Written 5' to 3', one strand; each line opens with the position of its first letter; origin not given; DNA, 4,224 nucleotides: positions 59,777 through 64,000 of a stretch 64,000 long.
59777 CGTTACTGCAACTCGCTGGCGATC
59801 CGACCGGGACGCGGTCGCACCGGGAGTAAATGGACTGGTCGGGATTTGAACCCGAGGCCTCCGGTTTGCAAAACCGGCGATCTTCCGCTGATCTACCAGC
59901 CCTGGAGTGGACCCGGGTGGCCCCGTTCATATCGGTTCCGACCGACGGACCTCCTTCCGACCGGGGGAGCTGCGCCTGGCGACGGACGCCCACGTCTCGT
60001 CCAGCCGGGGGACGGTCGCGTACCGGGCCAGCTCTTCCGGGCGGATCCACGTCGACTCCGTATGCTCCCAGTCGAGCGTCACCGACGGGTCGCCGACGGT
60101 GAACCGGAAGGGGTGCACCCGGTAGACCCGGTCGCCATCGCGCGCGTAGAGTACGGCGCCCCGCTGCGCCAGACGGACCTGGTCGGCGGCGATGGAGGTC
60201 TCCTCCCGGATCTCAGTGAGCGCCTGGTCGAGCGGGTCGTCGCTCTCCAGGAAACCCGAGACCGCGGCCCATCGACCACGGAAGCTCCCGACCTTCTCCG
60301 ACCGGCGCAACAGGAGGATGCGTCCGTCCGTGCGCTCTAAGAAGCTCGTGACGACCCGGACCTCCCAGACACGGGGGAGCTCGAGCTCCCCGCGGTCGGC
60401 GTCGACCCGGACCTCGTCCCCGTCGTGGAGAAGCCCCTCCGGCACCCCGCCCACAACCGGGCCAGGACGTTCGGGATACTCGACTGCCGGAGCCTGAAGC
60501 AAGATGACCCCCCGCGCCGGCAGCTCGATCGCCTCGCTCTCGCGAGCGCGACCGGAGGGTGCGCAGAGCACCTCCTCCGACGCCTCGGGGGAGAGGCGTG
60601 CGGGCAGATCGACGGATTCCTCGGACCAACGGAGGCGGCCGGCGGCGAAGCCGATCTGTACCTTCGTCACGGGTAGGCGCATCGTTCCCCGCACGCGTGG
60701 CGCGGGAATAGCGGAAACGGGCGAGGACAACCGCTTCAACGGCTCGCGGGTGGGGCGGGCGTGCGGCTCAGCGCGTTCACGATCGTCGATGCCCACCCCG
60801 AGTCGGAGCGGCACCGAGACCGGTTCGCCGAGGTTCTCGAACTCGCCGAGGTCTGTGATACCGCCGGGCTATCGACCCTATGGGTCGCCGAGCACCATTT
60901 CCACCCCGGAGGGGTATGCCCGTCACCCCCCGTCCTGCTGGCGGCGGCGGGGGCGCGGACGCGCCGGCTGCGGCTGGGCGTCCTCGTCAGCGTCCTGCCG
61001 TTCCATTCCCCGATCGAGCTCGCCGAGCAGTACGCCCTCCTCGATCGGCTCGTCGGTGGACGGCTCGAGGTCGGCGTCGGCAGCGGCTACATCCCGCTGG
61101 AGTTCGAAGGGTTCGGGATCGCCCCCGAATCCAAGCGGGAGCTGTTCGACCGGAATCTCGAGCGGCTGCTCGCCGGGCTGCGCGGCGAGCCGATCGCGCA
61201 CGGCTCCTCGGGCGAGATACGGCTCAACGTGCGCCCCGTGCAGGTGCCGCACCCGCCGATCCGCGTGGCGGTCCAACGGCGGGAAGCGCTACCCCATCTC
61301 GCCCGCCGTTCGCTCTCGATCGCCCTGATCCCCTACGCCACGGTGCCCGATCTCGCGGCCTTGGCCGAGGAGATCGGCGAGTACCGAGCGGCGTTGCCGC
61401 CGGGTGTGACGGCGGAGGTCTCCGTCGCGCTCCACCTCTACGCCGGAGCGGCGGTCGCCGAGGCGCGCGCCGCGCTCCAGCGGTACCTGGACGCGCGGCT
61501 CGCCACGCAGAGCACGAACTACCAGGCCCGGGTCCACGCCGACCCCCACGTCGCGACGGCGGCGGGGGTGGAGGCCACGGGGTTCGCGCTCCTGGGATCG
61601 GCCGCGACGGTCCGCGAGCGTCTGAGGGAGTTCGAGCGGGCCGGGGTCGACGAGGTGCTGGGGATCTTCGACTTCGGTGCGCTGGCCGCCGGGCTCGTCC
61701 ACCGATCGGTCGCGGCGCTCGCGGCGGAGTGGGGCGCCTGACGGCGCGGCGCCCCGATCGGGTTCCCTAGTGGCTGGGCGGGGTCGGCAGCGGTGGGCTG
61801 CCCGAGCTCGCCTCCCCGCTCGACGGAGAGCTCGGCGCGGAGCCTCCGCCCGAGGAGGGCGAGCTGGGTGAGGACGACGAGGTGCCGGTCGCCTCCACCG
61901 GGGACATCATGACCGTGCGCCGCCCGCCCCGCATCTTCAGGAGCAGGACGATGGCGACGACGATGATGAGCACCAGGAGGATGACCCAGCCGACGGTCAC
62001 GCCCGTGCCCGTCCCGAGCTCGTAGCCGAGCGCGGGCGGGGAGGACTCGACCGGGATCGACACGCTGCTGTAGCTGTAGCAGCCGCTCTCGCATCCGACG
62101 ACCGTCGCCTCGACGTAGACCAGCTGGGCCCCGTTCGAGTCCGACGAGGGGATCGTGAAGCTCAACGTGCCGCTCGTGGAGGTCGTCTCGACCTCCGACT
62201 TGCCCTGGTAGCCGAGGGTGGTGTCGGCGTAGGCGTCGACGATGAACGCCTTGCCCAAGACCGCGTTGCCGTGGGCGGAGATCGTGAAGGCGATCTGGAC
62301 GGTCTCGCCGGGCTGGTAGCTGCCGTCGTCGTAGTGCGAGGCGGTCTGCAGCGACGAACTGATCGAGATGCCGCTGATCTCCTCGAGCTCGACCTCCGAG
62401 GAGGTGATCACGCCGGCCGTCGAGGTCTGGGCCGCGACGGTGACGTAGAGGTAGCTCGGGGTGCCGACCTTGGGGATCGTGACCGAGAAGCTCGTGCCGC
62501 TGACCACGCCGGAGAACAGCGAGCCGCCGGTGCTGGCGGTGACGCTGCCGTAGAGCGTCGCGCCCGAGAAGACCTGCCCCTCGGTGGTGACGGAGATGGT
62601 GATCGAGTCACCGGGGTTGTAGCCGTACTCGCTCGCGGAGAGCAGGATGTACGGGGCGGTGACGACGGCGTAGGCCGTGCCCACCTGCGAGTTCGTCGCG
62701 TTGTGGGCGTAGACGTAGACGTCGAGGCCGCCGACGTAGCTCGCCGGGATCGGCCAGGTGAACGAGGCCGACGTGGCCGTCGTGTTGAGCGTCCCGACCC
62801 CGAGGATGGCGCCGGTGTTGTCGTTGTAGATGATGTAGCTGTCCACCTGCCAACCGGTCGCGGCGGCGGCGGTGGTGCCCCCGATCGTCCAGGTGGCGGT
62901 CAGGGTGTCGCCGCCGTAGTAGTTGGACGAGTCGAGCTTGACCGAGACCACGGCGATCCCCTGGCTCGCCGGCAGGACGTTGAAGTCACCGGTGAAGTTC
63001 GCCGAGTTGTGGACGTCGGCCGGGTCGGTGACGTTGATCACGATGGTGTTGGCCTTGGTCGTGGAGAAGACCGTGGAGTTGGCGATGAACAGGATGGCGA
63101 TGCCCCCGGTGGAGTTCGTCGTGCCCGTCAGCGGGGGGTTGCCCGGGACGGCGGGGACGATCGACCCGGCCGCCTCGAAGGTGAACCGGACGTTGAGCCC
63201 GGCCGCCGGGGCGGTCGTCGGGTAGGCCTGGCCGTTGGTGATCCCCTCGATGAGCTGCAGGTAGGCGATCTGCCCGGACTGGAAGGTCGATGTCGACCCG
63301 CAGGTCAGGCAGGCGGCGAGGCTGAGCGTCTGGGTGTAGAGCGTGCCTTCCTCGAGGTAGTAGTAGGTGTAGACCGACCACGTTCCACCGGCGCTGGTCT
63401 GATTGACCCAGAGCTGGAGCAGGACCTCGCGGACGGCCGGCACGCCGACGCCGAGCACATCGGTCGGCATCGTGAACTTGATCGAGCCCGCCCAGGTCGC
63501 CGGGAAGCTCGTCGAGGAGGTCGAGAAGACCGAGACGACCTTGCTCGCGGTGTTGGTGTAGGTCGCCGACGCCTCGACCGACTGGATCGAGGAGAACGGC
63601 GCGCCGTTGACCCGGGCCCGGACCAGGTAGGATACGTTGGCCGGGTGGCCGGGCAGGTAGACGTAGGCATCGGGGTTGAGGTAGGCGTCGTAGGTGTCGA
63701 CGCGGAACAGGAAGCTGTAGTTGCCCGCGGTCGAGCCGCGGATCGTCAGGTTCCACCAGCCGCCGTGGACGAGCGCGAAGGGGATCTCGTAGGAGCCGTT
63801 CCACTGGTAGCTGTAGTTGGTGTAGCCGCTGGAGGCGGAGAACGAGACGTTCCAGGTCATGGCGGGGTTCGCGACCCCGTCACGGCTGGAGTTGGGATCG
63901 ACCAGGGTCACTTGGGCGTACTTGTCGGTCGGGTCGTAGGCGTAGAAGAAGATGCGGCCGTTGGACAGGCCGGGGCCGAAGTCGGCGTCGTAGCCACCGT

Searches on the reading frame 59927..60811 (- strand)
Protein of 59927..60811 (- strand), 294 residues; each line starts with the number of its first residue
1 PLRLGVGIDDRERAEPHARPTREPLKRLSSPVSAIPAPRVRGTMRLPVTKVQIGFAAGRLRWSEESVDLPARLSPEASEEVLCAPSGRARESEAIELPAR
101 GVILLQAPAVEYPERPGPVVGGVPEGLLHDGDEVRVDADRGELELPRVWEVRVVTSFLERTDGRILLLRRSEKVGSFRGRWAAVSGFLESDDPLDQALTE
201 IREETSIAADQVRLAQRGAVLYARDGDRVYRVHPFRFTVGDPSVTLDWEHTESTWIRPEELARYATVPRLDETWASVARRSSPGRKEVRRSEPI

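Call 84: search_protein_families(library=pfam, proteins=[window:59927-60811:-], max_evalue=0.01)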
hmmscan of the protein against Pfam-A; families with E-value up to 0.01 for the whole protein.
window:59927-60811:- (294 aa): 1 family
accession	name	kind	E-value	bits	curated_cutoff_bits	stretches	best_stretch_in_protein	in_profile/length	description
PF00293.34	NUDIX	-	2.4e-09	37.8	21.1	1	152-267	4-124/134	NUDIX domain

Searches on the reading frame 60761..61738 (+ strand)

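Call 84: search_protein_families(library=pfam, proteins=[window:60761-61738:+], max_evalue=0.01)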
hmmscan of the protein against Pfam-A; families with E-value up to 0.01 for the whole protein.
window:60761-61738:+ (326 aa): 1 family
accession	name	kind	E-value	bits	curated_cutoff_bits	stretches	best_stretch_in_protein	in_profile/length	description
PF00296.26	Bac_luciferase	-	6.3e-47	160.9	27.9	1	1-298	1-314/314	Luciferase-like monooxygenase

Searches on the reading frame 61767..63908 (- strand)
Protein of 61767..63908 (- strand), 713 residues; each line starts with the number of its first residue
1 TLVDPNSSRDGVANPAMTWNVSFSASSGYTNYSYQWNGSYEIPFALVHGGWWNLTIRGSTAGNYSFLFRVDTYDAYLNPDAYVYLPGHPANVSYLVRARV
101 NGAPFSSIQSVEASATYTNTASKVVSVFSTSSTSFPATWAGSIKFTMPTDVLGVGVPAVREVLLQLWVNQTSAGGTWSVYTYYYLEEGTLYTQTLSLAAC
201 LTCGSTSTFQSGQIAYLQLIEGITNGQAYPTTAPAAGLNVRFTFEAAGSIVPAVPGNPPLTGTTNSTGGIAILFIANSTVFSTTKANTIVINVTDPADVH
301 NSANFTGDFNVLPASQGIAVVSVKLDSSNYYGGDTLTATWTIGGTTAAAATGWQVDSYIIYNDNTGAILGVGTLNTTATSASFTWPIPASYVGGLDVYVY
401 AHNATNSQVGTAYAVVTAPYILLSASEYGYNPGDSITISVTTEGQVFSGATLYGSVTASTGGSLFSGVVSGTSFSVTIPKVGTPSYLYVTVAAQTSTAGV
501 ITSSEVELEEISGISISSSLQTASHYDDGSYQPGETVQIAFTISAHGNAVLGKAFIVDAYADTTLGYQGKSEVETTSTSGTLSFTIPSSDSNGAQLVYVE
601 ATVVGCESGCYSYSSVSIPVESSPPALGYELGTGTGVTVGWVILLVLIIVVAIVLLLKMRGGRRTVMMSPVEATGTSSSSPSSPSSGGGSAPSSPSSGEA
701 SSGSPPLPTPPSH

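Call 14: search_protein_families(library=pfam, proteins=[window:61767-63908:-], max_evalue=0.01)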
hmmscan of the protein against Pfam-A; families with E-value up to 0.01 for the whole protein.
window:61767-63908:- (713 aa): 1 family
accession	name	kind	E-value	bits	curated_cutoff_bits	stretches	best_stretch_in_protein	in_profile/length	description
PF07703.20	A2M_BRD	-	1.1e-06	29.5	22.7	0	527-622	6-93/140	Alpha-2-macroglobulin bait region domain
